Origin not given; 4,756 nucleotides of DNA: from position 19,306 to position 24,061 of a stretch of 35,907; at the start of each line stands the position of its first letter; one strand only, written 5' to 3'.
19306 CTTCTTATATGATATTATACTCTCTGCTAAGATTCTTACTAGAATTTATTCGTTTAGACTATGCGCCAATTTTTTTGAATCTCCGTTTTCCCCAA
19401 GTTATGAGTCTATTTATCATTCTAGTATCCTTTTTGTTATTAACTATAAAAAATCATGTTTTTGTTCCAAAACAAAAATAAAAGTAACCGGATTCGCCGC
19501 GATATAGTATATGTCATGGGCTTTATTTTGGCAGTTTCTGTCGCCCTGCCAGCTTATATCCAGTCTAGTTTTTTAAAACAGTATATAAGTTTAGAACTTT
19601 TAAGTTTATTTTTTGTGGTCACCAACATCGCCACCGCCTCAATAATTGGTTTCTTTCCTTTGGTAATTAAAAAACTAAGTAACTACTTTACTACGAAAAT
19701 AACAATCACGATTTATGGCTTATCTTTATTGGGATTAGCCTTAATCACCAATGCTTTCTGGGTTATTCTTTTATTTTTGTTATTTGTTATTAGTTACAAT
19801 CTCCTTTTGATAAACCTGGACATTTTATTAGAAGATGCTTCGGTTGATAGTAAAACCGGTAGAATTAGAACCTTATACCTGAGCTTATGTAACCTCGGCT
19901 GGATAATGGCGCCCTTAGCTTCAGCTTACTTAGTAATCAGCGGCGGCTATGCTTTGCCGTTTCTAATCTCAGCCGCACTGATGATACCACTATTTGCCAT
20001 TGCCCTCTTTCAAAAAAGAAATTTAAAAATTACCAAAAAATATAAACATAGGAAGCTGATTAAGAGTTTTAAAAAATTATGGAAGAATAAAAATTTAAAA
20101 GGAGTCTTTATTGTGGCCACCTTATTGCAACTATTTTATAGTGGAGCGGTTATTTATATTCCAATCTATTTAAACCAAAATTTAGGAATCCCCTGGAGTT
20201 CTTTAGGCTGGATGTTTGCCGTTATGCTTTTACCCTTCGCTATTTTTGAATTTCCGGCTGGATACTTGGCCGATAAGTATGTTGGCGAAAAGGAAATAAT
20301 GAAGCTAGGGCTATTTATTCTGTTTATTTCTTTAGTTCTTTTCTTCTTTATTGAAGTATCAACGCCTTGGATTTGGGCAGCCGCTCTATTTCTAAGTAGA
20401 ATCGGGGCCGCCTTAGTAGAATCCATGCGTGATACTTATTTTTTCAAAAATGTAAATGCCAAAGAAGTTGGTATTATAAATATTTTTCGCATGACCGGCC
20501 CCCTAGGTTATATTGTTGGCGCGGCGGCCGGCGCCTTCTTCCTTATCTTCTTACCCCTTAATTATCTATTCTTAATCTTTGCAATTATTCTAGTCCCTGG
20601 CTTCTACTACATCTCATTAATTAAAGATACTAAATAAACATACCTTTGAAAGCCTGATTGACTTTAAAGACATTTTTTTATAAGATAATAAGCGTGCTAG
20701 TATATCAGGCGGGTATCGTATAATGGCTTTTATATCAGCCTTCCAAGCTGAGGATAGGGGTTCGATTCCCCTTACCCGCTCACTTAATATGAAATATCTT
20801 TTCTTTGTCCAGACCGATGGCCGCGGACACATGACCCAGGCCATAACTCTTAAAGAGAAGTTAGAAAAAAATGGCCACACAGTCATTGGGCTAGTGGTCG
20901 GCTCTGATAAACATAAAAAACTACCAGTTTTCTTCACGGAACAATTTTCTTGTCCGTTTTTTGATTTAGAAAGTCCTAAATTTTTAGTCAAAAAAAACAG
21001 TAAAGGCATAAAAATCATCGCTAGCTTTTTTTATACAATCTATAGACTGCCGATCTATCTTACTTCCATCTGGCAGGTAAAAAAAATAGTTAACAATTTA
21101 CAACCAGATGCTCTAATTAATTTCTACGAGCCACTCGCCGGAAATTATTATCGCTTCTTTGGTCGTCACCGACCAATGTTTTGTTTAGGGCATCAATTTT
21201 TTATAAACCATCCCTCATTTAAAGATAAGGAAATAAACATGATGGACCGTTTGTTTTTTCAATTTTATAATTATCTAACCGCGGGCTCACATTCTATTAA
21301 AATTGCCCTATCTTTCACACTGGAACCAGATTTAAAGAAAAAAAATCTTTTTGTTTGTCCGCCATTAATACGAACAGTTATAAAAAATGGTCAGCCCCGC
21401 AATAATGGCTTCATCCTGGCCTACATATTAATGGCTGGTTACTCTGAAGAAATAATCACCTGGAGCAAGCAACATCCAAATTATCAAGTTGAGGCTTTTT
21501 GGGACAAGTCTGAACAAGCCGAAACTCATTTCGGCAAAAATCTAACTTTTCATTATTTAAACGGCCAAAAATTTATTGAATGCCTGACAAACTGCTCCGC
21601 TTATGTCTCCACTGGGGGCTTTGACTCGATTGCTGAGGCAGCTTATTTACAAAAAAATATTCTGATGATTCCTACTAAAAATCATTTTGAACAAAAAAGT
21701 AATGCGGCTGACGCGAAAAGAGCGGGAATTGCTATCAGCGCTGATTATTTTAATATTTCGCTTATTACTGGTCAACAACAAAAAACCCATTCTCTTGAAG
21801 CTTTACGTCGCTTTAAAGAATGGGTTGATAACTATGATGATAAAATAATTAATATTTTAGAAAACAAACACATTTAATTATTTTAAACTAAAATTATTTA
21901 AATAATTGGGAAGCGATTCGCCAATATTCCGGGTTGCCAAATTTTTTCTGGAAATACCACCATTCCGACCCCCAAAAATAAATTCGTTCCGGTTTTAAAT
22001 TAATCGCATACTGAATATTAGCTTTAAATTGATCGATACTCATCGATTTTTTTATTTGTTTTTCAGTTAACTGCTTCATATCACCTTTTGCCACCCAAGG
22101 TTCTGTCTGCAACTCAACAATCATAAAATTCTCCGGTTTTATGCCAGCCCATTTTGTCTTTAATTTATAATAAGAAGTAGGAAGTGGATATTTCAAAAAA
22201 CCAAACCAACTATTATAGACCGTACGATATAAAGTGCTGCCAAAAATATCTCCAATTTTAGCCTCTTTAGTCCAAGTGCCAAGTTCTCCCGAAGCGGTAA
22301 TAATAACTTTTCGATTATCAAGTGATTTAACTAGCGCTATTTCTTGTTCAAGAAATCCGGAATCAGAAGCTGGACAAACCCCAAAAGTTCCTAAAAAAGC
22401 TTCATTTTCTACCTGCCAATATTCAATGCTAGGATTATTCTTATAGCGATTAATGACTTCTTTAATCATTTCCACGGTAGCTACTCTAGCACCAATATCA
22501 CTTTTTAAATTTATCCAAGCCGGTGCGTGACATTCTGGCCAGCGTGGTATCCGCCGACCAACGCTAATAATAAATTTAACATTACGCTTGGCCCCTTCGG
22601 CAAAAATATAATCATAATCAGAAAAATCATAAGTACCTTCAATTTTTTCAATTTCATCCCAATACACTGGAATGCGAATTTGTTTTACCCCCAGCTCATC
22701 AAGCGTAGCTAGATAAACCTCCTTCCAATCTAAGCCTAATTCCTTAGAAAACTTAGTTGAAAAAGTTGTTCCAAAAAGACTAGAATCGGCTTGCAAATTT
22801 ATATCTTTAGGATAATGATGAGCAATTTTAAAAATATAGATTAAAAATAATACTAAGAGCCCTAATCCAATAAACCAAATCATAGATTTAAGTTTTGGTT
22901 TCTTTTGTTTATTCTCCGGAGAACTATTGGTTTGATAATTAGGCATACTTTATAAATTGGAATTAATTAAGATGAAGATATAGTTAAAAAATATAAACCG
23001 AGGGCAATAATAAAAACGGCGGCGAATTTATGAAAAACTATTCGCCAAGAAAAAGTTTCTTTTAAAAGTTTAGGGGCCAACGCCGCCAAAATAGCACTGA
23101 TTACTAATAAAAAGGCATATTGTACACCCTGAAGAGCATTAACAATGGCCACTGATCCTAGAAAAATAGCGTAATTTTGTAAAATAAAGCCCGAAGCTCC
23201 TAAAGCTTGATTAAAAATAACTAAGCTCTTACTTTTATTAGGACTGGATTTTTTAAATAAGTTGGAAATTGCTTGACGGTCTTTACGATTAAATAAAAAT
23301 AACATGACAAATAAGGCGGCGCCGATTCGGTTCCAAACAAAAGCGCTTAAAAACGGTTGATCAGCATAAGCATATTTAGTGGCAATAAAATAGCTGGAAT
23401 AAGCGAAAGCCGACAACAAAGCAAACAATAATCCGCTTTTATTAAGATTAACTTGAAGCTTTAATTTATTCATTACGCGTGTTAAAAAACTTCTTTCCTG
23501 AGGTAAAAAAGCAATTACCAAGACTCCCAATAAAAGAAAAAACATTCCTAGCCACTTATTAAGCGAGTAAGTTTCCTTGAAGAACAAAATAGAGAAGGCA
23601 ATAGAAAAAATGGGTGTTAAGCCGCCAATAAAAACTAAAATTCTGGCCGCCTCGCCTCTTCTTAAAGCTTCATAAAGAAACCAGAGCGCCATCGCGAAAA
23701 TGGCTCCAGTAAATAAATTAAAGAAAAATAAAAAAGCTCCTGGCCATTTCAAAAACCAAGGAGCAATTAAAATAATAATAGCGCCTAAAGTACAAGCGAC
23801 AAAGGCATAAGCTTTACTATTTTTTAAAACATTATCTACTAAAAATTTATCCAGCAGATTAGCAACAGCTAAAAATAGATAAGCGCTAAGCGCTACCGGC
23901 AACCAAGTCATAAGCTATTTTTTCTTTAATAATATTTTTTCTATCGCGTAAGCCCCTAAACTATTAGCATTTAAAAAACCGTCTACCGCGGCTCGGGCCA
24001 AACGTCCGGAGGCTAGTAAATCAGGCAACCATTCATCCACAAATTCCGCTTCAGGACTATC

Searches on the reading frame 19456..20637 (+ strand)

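Call 7: search_protein_families(library=pfam, proteins=[window:19456-20637:+], max_evalue=0.001)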
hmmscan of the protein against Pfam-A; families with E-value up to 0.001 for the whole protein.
window:19456-20637:+ (393 aa): 2 families
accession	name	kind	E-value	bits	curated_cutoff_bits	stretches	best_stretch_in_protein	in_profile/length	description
PF07690.21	MFS_1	-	9.1e-30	104.2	33.4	2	217-384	1-166/347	Major Facilitator Superfamily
PF03137.26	OATP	-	1.9e-05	23.6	25.8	1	193-299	274-382/545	Organic Anion Transporter Polypeptide (OATP) family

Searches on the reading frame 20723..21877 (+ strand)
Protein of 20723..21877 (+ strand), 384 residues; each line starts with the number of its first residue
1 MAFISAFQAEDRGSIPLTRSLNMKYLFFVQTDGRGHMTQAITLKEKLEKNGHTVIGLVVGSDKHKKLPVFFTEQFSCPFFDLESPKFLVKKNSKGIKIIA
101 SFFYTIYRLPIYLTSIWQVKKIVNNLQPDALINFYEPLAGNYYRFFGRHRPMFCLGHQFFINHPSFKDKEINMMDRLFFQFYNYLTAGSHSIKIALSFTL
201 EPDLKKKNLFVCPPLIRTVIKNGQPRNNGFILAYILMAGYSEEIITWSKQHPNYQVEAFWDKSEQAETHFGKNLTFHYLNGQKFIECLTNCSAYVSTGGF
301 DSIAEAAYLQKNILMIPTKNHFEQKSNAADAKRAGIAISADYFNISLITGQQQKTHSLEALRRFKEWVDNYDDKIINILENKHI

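Call 7: search_protein_families(library=pfam, proteins=[window:20723-21877:+], max_evalue=0.001)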
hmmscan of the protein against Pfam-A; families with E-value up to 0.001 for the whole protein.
window:20723-21877:+ (384 aa): 2 families
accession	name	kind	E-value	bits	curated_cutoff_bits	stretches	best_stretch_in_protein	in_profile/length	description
PF13528.12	Glyco_trans_1_3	-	3.7e-23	82.7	25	1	23-342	1-306/322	Glycosyl transferase family 1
PF04101.22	Glyco_tran_28_C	-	0.00013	22.5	22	1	284-342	65-125/166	Glycosyltransferase family 28 C-terminal domain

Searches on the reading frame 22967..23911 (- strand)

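Call 7: search_protein_families(library=pfam, proteins=[window:22967-23911:-], max_evalue=0.001)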
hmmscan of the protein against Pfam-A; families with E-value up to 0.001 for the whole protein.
window:22967-23911:- (314 aa): 1 family
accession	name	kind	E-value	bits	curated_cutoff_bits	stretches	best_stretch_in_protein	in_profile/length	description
PF00892.27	EamA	-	1.5e-16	61.4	28.2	2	3-134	3-134/135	EamA-like transporter family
